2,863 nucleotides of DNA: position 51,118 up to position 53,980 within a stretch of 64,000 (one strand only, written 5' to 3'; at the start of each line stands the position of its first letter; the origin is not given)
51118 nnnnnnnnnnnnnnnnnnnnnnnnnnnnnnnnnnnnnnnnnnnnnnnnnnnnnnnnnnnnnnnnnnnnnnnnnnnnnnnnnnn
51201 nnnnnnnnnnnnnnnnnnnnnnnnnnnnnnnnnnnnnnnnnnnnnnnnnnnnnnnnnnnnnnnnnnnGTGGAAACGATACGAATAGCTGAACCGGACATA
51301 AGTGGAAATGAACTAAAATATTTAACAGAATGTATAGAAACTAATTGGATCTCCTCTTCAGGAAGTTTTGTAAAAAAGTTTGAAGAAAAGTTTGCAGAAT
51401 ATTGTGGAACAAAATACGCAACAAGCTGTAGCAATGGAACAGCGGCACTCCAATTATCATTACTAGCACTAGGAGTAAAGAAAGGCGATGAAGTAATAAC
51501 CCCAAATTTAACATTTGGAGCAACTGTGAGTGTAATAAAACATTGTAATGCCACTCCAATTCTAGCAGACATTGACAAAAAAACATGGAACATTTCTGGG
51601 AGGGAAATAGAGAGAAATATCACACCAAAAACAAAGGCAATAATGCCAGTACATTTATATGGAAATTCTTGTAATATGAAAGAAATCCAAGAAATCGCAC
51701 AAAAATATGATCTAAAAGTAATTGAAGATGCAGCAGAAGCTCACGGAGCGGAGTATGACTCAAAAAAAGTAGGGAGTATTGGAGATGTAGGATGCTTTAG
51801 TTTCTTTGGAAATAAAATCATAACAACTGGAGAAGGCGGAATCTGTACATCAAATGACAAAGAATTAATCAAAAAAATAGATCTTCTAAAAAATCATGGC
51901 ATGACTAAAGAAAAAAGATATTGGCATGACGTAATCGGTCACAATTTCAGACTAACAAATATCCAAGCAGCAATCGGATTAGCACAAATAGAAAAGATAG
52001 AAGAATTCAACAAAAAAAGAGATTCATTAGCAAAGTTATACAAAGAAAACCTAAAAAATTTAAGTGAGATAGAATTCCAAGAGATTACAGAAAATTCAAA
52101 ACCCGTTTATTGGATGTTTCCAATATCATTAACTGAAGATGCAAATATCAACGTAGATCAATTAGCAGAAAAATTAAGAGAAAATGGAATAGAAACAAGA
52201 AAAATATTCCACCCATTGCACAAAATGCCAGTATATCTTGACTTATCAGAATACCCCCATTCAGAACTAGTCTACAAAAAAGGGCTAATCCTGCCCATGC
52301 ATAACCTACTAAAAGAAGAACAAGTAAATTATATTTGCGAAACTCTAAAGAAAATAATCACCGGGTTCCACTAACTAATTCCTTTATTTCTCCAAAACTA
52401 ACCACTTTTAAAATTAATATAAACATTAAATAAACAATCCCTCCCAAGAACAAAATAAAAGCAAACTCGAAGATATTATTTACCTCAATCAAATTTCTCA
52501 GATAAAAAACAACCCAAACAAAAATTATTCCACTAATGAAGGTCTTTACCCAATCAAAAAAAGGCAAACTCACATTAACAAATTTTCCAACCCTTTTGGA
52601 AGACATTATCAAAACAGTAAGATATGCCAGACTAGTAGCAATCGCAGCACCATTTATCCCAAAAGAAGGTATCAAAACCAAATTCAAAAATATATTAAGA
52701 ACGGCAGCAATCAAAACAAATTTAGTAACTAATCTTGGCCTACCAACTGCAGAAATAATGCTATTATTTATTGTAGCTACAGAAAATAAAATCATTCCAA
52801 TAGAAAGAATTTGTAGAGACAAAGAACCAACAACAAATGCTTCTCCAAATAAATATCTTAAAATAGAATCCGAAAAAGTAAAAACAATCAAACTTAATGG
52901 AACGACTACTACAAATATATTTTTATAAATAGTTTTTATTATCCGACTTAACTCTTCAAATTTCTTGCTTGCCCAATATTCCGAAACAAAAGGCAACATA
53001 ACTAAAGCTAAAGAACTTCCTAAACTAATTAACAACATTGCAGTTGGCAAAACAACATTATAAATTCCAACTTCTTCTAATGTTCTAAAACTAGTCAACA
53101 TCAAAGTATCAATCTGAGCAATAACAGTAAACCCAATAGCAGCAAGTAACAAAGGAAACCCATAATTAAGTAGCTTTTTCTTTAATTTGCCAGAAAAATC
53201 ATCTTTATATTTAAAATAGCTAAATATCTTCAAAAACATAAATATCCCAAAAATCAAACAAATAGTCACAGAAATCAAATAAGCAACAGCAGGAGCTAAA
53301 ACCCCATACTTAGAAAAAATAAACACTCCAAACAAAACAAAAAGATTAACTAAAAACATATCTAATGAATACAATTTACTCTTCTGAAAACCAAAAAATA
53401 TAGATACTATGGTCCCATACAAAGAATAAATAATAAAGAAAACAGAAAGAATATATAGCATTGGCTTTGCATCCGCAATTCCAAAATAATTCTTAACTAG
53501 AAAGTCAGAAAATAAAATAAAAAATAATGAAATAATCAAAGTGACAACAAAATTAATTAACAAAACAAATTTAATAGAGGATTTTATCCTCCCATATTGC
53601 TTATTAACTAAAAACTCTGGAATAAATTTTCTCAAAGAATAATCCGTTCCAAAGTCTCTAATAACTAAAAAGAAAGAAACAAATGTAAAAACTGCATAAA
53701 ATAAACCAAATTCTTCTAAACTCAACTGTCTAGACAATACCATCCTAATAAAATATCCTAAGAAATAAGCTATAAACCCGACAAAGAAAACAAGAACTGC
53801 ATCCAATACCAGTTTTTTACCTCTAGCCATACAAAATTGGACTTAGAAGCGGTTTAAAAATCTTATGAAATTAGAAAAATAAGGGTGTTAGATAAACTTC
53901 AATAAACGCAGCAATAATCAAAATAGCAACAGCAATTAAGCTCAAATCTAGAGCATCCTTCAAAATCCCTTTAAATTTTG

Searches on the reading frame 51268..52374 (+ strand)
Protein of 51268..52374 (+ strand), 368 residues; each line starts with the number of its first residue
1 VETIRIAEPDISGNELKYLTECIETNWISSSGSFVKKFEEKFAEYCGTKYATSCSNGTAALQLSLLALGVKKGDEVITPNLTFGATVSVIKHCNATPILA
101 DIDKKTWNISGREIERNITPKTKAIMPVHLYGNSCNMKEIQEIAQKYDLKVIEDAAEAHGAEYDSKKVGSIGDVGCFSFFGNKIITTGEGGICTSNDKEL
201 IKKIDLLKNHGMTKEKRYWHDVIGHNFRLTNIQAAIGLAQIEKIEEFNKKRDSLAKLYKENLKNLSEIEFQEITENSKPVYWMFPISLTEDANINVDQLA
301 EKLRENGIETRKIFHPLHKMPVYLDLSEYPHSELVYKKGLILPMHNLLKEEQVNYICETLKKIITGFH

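Call 8: search_protein_families(library=pfam, proteins=[window:51268-52374:+], max_evalue=0.001)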
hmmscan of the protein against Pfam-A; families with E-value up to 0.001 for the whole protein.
window:51268-52374:+ (368 aa): 5 families
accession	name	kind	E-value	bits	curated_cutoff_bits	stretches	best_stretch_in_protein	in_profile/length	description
PF01041.23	DegT_DnrJ_EryC1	-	1.1e-131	439.8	19.8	1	10-360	2-359/360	DegT/DnrJ/EryC1/StrS aminotransferase family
PF00155.27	Aminotran_1_2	-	1.6e-10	41.2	19.7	1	35-156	44-187/361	Aminotransferase class I and II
PF01212.27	Beta_elim_lyase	-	9.4e-09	35.4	27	1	35-271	34-274/288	Beta-eliminating lyase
PF00266.25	Aminotran_5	-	6.1e-08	32.5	21.5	1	37-311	47-336/371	Aminotransferase class-V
PF01053.26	Cys_Met_Meta_PP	-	5.5e-07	28.9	27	1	36-155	55-174/381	Cys/Met metabolism PLP-dependent enzyme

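Call 21: search_protein_families(library=ncbifam, proteins=[window:51268-52374:+], max_evalue=0.001)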
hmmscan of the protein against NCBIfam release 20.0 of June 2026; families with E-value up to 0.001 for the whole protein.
window:51268-52374:+ (368 aa): 27 families (the best 25 are shown)
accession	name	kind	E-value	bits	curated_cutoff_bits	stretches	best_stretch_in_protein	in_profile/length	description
TIGR04181.1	NHT_00031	hypoth_equivalog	5.4e-110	367.6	420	1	4-343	1-357/359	LegC family aminotransferase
TIGR03588.1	PseC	equivalog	2.4e-93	313.1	423.5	1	8-363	6-379/380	UDP-4-amino-4,6-dideoxy-N-acetyl-beta-L-altrosamine transaminase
NF008687.0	PRK11706.1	equivalog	6e-74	249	375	1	4-364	2-374/375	dTDP-4-amino-4,6-dideoxygalactose transaminase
NF008658.2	PRK11658.1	equivalog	4.4e-68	229.7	631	1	5-364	6-377/379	UDP-4-amino-4-deoxy-L-arabinose aminotransferase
NF011936.0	PRK15407.1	equivalog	3.5e-67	227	423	2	11-211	44-251/440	lipopolysaccharide biosynthesis protein RfbH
TIGR02379.1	ECA_wecE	subfamily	5.1e-62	209.8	434.85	1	5-364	3-375/376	dTDP-4-amino-4,6-dideoxy-D-glucose transaminase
TIGR04427.1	PLP_DesI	equivalog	1.2e-60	205.8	650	1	19-363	38-382/390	dTDP-4-dehydro-6-deoxyglucose aminotransferase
NF005817.0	PRK07683.1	equivalog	2.7e-08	32.9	575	1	58-145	99-188/387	aminotransferase A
NF005816.0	PRK07682.1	equivalog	4.6e-07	28.8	620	1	56-159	98-207/390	aminotransferase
NF043007.1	CysBLyMetC_Staph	equivalog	4.9e-07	29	700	1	30-259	48-275/378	cystathionine beta-lyase MetC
NF006488.0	PRK08912.1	equivalog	8.6e-07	28.2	498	1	55-152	94-196/387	aminotransferase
NF006230.0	PRK08363.1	equivalog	1.1e-06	27.7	534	1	58-155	103-206/398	alanine aminotransferase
NF006095.0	PRK08247.1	equivalog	1.4e-06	27.4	585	1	39-155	59-174/369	methionine biosynthesis PLP-dependent protein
NF005744.0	PRK07568.1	subfamily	2.8e-06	26.4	389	1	55-170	95-216/398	pyridoxal phosphate-dependent aminotransferase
TIGR01977.1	am_tr_V_EF2568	hypoth_equivalog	2.9e-06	26.6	377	1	54-315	68-336/376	cysteine desulfurase family protein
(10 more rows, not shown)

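Call 28: search_solved_structures(query=window:51268-52374:+, show_alignments=0)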
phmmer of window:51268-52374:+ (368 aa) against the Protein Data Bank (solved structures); distinct sequences matched with E-value up to 0.001: 58.
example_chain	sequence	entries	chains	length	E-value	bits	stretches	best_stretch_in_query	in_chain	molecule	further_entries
3bn1_A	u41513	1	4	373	7.6e-108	363.6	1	4-363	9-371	Perosamine synthetase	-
3dr7_A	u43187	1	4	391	9.1e-108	363.4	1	4-363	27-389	Putative perosamine synthetase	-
3dr4_A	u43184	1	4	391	6.2e-107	360.6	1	4-363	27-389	Putative perosamine synthetase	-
7b0m_AAA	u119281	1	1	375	5.5e-96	324.6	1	6-364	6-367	Sugar aminotransferase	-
7b0d_A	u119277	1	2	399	2.8e-77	263.1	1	21-359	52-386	Glutamine--scyllo-inositol transaminase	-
7n63_A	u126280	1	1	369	1.7e-68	234.2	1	19-365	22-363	Putative aminotransferase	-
3frk_A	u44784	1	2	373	9.3e-63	215.3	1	15-360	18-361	QdtB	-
8vr3_A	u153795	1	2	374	1.1e-61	211.8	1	4-364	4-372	DegT/DnrJ/EryC1/StrS aminotransferase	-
8vr5_A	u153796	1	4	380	1.1e-61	211.8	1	4-364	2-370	DegT/DnrJ/EryC1/StrS aminotransferase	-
1o61_A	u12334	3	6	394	2.5e-58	200.7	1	6-366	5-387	aminotransferase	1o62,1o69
5u1z_A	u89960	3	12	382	3.5e-57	197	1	19-362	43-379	Putative aminotransferase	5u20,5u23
4ztc_A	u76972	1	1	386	3.7e-57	196.9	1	6-362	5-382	Aminotransferase homolog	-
5u21_A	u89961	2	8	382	8.6e-57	195.7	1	19-362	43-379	Putative aminotransferase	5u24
3nyu_A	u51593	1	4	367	2e-56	194.5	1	32-362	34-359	Aminotransferase WbpE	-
9bgp_A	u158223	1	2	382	2.3e-56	194.3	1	15-364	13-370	aminotransferase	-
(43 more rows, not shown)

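Call 53: find_homologous_proteins(query=window:51268-52374:+)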
Query window:51268-52374:+ (368 aa): 8000 proteins with E <= 0.001 among 8000 candidates; the best 120 are listed.
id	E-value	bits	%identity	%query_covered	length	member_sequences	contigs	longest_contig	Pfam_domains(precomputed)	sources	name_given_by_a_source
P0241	4.6e-246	833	100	100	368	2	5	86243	PF00155.28,PF00266.26,PF01212.28,PF01053.27,PF01041.24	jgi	-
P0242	6.6e-156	537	64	98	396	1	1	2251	PF00155.28,PF00266.26,PF01212.28,PF01053.27,PF01041.24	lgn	-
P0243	2.8e-149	515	63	97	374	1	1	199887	PF00155.28,PF01053.27,PF01041.24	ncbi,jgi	-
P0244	8.8e-148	510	62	98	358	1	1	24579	PF00155.28,PF00266.26,PF01212.28,PF01053.27,PF01041.24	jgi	jgi:perosamine synthetase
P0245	1.3e-142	493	61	97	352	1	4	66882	PF00155.28,PF01212.28,PF01053.27,PF01041.24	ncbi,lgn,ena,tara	tara:strand:- start:845 stop:1903 length:1059 start_codon:yes stop_codon:yes gene_type:complete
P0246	1.7e-138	479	57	98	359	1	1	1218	PF00155.28,PF00266.26,PF01212.28,PF01053.27,PF01041.24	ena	-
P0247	7.8e-134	464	58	93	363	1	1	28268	PF00155.28,PF00266.26,PF01212.28,PF01041.24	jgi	-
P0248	3.6e-133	462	57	98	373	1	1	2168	PF00155.28,PF01053.27,PF01041.24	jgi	-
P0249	1.4e-132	460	54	98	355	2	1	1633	PF00155.28,PF00266.26,PF01212.28,PF01053.27,PF01041.24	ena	-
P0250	2.9e-132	459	56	97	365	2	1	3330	PF00155.28,PF00266.26,PF01053.27,PF01041.24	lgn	-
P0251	1.4e-131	457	58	95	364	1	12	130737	PF00155.28,PF00266.26,PF01212.28,PF01053.27,PF01041.24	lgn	-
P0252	1.6e-131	456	55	97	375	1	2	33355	PF00155.28,PF00266.26,PF01212.28,PF01053.27,PF01041.24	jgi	-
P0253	1.6e-131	456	55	97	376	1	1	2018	PF00155.28,PF00266.26,PF01212.28,PF01053.27,PF01041.24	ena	-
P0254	2.1e-131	456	55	97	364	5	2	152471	PF00155.28,PF01212.28,PF01053.27,PF01041.24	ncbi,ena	-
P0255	1.0e-130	454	53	98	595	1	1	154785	PF00483.30,PF00155.28,PF00266.26,PF01212.28,PF01053.27,PF01041.24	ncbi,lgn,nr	ncbi:MAG: aminotransferase class I/II-fold pyridoxal phosphate-dependent enzyme [Candidatus Nanoarch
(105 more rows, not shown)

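Call 54: find_encoding_contigs(protein=P0243, flank=9000, max_places=1)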
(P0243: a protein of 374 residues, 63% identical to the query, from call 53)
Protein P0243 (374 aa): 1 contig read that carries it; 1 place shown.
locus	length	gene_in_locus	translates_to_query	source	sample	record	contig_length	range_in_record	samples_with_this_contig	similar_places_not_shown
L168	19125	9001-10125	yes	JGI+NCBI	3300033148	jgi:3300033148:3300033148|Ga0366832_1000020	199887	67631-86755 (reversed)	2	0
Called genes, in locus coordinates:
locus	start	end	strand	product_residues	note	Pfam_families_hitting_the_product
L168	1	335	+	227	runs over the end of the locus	PF00535:Glycos_transf_2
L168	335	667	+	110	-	PF10066:DUF2304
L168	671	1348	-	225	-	PF00535:Glycos_transf_2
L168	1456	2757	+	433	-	PF04055:Radical_SAM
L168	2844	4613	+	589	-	-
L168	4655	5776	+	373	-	PF13439:Glyco_transf_4, PF00534:Glycos_transf_1, PF13692:Glyco_trans_1_4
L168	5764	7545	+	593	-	PF13522:GATase_6, PF12481:DUF3700 (faint), PF13537:GATase_7, PF00733:Asn_synthase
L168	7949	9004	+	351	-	PF01370:Epimerase, PF04321:RmlD_sub_bind (weak), PF16363:GDP_Man_Dehyd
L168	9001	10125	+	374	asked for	PF01041:DegT_DnrJ_EryC1, PF00155:Aminotran_1_2 (weak), PF01053:Cys_Met_Meta_PP (weak)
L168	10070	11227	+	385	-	PF13439:Glyco_transf_4, PF13477:Glyco_trans_4_2, PF13579:Glyco_trans_4_4, PF20706:GT4-conflict, PF00534:Glycos_transf_1, PF13692:Glyco_trans_1_4, PF13524:Glyco_trans_1_2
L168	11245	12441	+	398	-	PF01041:DegT_DnrJ_EryC1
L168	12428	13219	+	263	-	PF01163:RIO1 (faint)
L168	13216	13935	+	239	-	PF01209:Ubie_methyltran (weak), PF00398:RrnaAD (weak), PF05401:NodS (faint), PF13489:Methyltransf_23, PF08241:Methyltransf_11, PF08242:Methyltransf_12, PF13649:Methyltransf_25, PF13847:Methyltransf_31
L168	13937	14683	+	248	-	PF13489:Methyltransf_23, PF01209:Ubie_methyltran, PF02353:CMAS, PF05175:MTS, PF13847:Methyltransf_31, PF08241:Methyltransf_11, PF08242:Methyltransf_12, PF13649:Methyltransf_25, +2 more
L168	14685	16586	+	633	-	PF04464:Glyphos_transf, PF02350:Epimerase_2, PF05159:Capsule_synth (faint)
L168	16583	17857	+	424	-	PF01943:Polysacc_synt, PF13440:Polysacc_synt_3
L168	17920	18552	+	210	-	PF25084:LbH_EIF2B (weak), PF00132:Hexapep, PF25087:GMPPB_C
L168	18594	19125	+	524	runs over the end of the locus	PF02350:Epimerase_2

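Call 55: find_encoding_contigs(protein=P0244, flank=9000, max_places=1)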
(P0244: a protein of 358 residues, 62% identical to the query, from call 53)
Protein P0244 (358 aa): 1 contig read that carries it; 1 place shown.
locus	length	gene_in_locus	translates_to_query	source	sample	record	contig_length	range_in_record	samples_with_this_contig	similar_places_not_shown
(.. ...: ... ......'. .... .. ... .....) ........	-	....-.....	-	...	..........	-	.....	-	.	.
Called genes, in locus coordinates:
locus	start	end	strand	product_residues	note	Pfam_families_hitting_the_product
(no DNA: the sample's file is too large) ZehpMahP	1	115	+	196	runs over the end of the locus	PF02698:DUF218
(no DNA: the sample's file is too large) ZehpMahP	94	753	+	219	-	-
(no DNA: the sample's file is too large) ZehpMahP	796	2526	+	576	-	PF00106:adh_short, PF01073:3Beta_HSD, PF01370:Epimerase, PF02719:Polysacc_synt_2, PF04321:RmlD_sub_bind, PF05368:NmrA, PF07993:NAD_binding_4, PF13460:NAD_binding_10, +3 more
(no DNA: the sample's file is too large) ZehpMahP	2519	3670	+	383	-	PF00155:Aminotran_1_2, PF01041:DegT_DnrJ_EryC1, PF01053:Cys_Met_Meta_PP, PF01212:Beta_elim_lyase (weak)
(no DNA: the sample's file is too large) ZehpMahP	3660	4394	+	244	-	PF02348:CTP_transf_3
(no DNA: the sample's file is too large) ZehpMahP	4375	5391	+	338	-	PF03102:NeuB, PF08666:SAF (weak)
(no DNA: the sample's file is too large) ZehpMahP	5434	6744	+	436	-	PF04055:Radical_SAM, PF13186:SPASM (faint)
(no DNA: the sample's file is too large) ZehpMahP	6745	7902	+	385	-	PF03102:NeuB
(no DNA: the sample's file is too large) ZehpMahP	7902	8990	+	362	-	PF01370:Epimerase, PF04321:RmlD_sub_bind, PF05368:NmrA (weak), PF16363:GDP_Man_Dehyd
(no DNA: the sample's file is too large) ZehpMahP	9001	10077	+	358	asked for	PF01041:DegT_DnrJ_EryC1, PF00155:Aminotran_1_2, PF00266:Aminotran_5, PF01053:Cys_Met_Meta_PP, PF01212:Beta_elim_lyase (weak)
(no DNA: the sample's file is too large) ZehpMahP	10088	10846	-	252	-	-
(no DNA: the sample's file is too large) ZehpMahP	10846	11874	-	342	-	-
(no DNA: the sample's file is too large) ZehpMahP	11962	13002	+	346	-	PF13489:Methyltransf_23, PF13847:Methyltransf_31, PF08241:Methyltransf_11, PF08242:Methyltransf_12, PF13649:Methyltransf_25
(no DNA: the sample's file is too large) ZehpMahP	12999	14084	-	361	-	?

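Call 56: find_encoding_contigs(protein=P0245, flank=9000, max_places=1)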
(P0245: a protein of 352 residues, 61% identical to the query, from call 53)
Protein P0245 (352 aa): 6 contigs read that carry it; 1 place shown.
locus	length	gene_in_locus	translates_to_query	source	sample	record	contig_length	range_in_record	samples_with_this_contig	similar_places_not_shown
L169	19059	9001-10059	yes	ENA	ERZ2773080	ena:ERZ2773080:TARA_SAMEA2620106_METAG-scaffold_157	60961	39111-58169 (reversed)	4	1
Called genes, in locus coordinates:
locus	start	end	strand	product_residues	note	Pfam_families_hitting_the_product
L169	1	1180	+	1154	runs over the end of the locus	PF03833:PolC_DP2_N, PF24844:PolC_DP2_central, PF24846:PolC_DP2_cat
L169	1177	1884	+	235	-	PF01930:Cas_Cas4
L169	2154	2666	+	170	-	-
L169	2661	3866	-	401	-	PF01970:TctA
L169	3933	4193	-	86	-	PF05239:PRC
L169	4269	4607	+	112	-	PF01336:tRNA_anti-codon (faint)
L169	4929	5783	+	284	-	PF20706:GT4-conflict, PF00534:Glycos_transf_1, PF13692:Glyco_trans_1_4, PF13524:Glyco_trans_1_2 (weak)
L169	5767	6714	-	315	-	PF01073:3Beta_HSD, PF01370:Epimerase, PF02719:Polysacc_synt_2, PF04321:RmlD_sub_bind, PF16363:GDP_Man_Dehyd, PF07993:NAD_binding_4 (weak)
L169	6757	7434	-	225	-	PF00535:Glycos_transf_2, PF10111:Glyco_tranf_2_2 (weak), PF13641:Glyco_tranf_2_3 (weak)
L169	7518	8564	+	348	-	PF01370:Epimerase, PF04321:RmlD_sub_bind (weak), PF16363:GDP_Man_Dehyd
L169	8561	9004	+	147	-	PF00293:NUDIX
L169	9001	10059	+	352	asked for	PF01041:DegT_DnrJ_EryC1, PF00155:Aminotran_1_2, PF01053:Cys_Met_Meta_PP (weak), PF01212:Beta_elim_lyase (weak)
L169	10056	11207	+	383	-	PF13439:Glyco_transf_4, PF13477:Glyco_trans_4_2, PF13579:Glyco_trans_4_4, PF20706:GT4-conflict, PF00534:Glycos_transf_1, PF13692:Glyco_trans_1_4, PF13524:Glyco_trans_1_2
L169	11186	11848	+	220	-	PF00132:Hexapep, PF14602:Hexapep_2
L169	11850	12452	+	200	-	PF00702:Hydrolase, PF13419:HAD_2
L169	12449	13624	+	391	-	-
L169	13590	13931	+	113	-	PF01648:ACPS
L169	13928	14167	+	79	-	PF00550:PP-binding (weak)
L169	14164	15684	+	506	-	PF00501:AMP-binding, PF13193:AMP-binding_C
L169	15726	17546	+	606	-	PF01232:Mannitol_dh, PF03807:F420_oxidored (faint), PF08125:Mannitol_dh_C, PF00459:Inositol_P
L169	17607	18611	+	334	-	PF00682:HMGL-like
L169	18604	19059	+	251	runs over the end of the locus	PF02348:CTP_transf_3, PF12804:NTP_transf_3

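Call 66: find_encoding_contigs(protein=P0247, flank=10000, max_places=1)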
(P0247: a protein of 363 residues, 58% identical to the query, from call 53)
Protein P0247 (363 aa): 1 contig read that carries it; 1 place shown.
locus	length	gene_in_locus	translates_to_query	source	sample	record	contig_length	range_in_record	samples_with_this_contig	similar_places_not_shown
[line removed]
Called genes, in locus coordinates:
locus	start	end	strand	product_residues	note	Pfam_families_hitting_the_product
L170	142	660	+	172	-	-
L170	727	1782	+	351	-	PF01370:Epimerase, PF04321:RmlD_sub_bind (weak), PF16363:GDP_Man_Dehyd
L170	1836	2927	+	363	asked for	PF01041:DegT_DnrJ_EryC1, PF00155:Aminotran_1_2, PF00266:Aminotran_5 (weak), PF01212:Beta_elim_lyase (weak)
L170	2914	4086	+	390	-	PF13439:Glyco_transf_4, PF13477:Glyco_trans_4_2 (faint), PF20706:GT4-conflict, PF00534:Glycos_transf_1, PF13692:Glyco_trans_1_4, PF13524:Glyco_trans_1_2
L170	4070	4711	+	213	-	PF02698:DUF218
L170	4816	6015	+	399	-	PF01041:DegT_DnrJ_EryC1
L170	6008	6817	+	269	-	-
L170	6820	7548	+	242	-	PF13489:Methyltransf_23, PF13847:Methyltransf_31, PF08241:Methyltransf_11, PF08242:Methyltransf_12, PF13649:Methyltransf_25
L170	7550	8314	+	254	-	PF01209:Ubie_methyltran, PF03848:TehB, PF13489:Methyltransf_23, PF02353:CMAS, PF05175:MTS, PF08241:Methyltransf_11, PF08242:Methyltransf_12, PF13649:Methyltransf_25, +2 more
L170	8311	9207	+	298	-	PF13469:Sulfotransfer_3 (faint)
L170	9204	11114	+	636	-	PF04464:Glyphos_transf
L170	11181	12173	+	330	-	PF01073:3Beta_HSD, PF01370:Epimerase, PF02719:Polysacc_synt_2, PF04321:RmlD_sub_bind, PF07993:NAD_binding_4, PF16363:GDP_Man_Dehyd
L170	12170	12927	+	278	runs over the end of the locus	PF01073:3Beta_HSD, PF01370:Epimerase, PF02719:Polysacc_synt_2 (weak), PF04321:RmlD_sub_bind, PF16363:GDP_Man_Dehyd, PF07993:NAD_binding_4 (faint)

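Call 67: find_encoding_contigs(protein=P0251, flank=10000, max_places=1)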
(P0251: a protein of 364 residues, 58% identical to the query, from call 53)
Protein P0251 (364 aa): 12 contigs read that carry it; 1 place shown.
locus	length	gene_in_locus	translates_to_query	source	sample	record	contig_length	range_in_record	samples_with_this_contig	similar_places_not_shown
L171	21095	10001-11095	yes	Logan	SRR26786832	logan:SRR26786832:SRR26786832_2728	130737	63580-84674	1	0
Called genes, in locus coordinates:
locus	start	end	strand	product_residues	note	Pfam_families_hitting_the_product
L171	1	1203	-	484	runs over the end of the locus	-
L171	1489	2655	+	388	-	PF01134:GIDA (weak), PF01266:DAO (weak), PF01494:FAD_binding_3, PF03486:HI0933_like, PF05834:Lycopene_cycl (faint), PF07992:Pyr_redox_2 (weak), PF13450:NAD_binding_8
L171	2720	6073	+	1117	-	PF02516:STT3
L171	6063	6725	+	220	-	PF00535:Glycos_transf_2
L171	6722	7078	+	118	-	PF10066:DUF2304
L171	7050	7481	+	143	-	-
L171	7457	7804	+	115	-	PF00892:EamA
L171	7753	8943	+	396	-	PF13439:Glyco_transf_4, PF13477:Glyco_trans_4_2 (weak), PF13579:Glyco_trans_4_4, PF02350:Epimerase_2, PF20706:GT4-conflict, PF00534:Glycos_transf_1, PF13692:Glyco_trans_1_4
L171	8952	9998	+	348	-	PF01370:Epimerase, PF04321:RmlD_sub_bind, PF16363:GDP_Man_Dehyd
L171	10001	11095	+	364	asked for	PF01041:DegT_DnrJ_EryC1, PF00155:Aminotran_1_2, PF00266:Aminotran_5, PF01053:Cys_Met_Meta_PP, PF01212:Beta_elim_lyase (faint)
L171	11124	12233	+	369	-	PF00534:Glycos_transf_1, PF13692:Glyco_trans_1_4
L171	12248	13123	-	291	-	PF02811:PHP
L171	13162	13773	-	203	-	-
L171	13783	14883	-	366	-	-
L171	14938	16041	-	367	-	-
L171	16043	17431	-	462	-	PF01663:Phosphodiest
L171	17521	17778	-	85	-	-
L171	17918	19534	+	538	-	-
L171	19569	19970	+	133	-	-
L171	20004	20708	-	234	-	PF13641:Glyco_tranf_2_3 (weak), PF00535:Glycos_transf_2, PF10111:Glyco_tranf_2_2 (weak)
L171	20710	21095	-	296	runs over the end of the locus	PF08003:Methyltransf_9 (weak), PF03848:TehB (faint), PF13489:Methyltransf_23, PF08241:Methyltransf_11, PF08242:Methyltransf_12, PF13649:Methyltransf_25, PF13847:Methyltransf_31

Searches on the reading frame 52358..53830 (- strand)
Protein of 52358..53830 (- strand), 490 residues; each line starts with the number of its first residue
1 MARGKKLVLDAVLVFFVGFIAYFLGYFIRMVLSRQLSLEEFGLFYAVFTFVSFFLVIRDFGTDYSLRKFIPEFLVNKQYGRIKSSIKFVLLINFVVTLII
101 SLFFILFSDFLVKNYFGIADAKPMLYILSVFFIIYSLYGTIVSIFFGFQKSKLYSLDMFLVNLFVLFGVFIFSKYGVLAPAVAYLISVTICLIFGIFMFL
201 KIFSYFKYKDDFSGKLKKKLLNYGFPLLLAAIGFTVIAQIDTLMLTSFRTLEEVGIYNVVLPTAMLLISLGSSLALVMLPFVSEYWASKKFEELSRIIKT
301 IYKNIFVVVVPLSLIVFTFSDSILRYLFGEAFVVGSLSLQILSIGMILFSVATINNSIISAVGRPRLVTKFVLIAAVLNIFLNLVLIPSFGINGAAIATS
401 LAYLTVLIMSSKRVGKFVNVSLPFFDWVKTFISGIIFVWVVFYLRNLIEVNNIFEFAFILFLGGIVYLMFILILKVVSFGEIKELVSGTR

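Call 8: search_protein_families(library=pfam, proteins=[window:52358-53830:-], max_evalue=0.001)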
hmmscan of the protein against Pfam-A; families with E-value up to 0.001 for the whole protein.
window:52358-53830:- (490 aa): 4 families
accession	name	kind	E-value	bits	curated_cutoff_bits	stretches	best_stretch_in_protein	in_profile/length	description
PF01943.22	Polysacc_synt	-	7.9e-24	85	28.2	1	13-286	7-274/274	Polysaccharide biosynthesis protein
PF13440.11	Polysacc_synt_3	-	1.6e-15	57.6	23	1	31-332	1-288/293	Polysaccharide biosynthesis protein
PF01554.23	MatE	-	9.8e-12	45.3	24.9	1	226-384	1-160/161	MatE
PF03023.19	MurJ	-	2.8e-09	36.6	27.4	1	84-444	54-426/451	Lipid II flippase MurJ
